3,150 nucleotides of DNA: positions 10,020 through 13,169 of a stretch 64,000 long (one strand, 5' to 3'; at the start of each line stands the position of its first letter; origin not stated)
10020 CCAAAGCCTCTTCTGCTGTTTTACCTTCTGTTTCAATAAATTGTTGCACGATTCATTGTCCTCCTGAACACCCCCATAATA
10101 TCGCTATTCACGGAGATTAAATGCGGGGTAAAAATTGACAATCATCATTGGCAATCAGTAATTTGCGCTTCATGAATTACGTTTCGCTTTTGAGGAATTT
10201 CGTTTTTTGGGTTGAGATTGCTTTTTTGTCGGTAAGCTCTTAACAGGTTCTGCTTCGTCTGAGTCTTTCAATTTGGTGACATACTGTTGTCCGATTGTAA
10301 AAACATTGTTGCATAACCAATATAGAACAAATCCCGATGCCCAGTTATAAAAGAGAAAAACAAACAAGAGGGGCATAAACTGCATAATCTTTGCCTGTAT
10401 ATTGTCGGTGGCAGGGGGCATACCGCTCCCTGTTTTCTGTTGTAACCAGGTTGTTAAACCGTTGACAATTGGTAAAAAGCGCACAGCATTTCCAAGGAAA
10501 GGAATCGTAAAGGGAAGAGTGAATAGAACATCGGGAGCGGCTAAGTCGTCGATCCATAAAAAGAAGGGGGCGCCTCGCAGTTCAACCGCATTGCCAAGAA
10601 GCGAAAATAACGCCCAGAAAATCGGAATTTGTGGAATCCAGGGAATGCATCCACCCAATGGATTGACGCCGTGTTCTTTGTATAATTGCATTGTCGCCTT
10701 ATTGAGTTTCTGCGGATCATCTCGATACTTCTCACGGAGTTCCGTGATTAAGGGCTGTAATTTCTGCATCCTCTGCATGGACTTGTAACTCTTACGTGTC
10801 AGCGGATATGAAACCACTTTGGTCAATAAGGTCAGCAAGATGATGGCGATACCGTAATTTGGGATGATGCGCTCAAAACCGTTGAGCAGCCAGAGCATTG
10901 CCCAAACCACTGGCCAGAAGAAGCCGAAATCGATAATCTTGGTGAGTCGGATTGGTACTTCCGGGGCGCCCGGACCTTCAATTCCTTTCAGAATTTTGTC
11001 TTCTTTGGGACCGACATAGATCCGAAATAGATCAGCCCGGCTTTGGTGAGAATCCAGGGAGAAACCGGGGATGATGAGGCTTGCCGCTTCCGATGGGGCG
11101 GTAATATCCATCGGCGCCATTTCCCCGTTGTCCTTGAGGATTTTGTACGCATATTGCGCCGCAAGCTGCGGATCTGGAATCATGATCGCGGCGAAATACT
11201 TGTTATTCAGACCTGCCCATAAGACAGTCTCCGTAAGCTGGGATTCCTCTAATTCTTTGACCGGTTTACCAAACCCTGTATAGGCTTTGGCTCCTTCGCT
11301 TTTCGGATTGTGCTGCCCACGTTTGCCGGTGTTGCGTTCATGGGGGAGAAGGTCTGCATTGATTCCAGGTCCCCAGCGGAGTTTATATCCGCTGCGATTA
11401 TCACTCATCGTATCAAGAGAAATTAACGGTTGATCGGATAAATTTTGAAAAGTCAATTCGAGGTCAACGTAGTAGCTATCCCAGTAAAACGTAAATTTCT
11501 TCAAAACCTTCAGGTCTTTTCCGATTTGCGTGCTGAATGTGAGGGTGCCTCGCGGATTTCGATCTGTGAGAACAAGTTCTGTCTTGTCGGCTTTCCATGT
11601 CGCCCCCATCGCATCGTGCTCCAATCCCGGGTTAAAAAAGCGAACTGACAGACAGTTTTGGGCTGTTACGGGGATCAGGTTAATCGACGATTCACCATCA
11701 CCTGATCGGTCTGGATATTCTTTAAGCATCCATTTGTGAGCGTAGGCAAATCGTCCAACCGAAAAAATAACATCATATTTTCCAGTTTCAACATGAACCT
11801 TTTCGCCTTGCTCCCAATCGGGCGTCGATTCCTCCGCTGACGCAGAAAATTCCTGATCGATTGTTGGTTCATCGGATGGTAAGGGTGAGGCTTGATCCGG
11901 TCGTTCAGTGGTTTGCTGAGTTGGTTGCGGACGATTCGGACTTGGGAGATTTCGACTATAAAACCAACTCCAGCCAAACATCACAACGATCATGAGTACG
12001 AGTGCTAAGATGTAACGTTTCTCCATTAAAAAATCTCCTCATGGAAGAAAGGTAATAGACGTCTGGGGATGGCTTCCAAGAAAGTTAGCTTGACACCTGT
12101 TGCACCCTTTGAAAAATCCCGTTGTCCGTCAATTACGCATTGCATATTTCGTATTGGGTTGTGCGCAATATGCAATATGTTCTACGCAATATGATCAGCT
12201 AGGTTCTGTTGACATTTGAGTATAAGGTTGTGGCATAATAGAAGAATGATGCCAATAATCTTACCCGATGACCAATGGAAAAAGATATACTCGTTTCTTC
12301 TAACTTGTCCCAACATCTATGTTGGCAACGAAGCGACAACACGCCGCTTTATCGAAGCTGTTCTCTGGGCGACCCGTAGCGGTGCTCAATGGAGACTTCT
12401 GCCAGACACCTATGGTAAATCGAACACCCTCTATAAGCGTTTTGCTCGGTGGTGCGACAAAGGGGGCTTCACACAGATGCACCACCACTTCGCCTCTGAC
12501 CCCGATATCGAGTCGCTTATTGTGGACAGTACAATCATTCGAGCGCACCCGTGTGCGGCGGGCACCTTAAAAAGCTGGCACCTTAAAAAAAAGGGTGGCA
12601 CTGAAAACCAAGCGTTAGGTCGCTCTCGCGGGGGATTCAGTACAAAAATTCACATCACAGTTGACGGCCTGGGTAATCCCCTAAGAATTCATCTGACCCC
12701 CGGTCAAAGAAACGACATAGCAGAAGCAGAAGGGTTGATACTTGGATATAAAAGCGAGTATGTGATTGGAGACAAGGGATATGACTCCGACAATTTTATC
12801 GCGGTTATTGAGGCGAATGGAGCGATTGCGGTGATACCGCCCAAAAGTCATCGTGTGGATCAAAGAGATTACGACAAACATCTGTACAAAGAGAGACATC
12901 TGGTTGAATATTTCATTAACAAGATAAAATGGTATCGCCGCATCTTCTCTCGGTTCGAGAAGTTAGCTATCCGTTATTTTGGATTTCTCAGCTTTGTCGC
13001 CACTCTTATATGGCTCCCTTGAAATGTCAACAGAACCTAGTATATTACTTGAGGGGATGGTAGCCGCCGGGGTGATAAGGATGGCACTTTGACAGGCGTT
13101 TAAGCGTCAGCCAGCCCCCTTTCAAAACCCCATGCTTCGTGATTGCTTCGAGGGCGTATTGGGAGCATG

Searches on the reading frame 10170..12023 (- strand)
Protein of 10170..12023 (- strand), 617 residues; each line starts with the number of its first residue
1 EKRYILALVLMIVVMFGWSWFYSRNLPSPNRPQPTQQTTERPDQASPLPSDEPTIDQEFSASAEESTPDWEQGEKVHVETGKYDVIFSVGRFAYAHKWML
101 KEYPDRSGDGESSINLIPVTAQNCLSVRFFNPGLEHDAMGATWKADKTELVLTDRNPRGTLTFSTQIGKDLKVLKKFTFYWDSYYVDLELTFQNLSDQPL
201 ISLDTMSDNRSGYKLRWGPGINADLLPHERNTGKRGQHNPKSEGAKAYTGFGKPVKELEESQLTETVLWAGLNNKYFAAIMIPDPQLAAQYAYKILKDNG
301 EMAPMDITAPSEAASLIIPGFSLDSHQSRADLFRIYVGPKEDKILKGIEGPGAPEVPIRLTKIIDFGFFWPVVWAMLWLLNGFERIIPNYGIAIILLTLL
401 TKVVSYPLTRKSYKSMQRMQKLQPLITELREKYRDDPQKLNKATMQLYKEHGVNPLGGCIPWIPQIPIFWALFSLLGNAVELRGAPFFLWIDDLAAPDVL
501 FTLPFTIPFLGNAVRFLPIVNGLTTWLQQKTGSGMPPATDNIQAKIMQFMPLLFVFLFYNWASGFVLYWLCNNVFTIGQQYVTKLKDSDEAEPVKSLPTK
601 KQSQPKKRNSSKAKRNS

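Call 39: search_protein_families(library=pfam, proteins=[window:10170-12023:-], max_evalue=0.0001)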
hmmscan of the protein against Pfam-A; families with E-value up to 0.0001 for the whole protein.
window:10170-12023:- (617 aa): 2 families
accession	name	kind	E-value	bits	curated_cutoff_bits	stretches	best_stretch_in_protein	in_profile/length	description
PF02096.25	60KD_IMP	-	2.5e-58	197.1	35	1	390-584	1-162/163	60Kd inner membrane protein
PF14849.12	YidC_periplas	-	1.5e-20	74.8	24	1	97-378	22-282/283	YidC periplasmic domain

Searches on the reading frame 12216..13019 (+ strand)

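Call 39: search_protein_families(library=pfam, proteins=[window:12216-13019:+], max_evalue=0.0001)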
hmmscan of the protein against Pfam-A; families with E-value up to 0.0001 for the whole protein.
window:12216-13019:+ (268 aa): 3 families
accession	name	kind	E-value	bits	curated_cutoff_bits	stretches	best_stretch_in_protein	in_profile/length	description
PF13340.11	DUF4096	-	5.2e-18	65.5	34.3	1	16-89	1-76/76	Putative transposase of IS4/5 family (DUF4096)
PF01609.27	DDE_Tnp_1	-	2.9e-15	57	23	1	99-226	5-116/200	Transposase DDE domain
PF13612.12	DDE_Tnp_1_3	-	1.3e-07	32.2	27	1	141-243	44-147/155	Transposase DDE domain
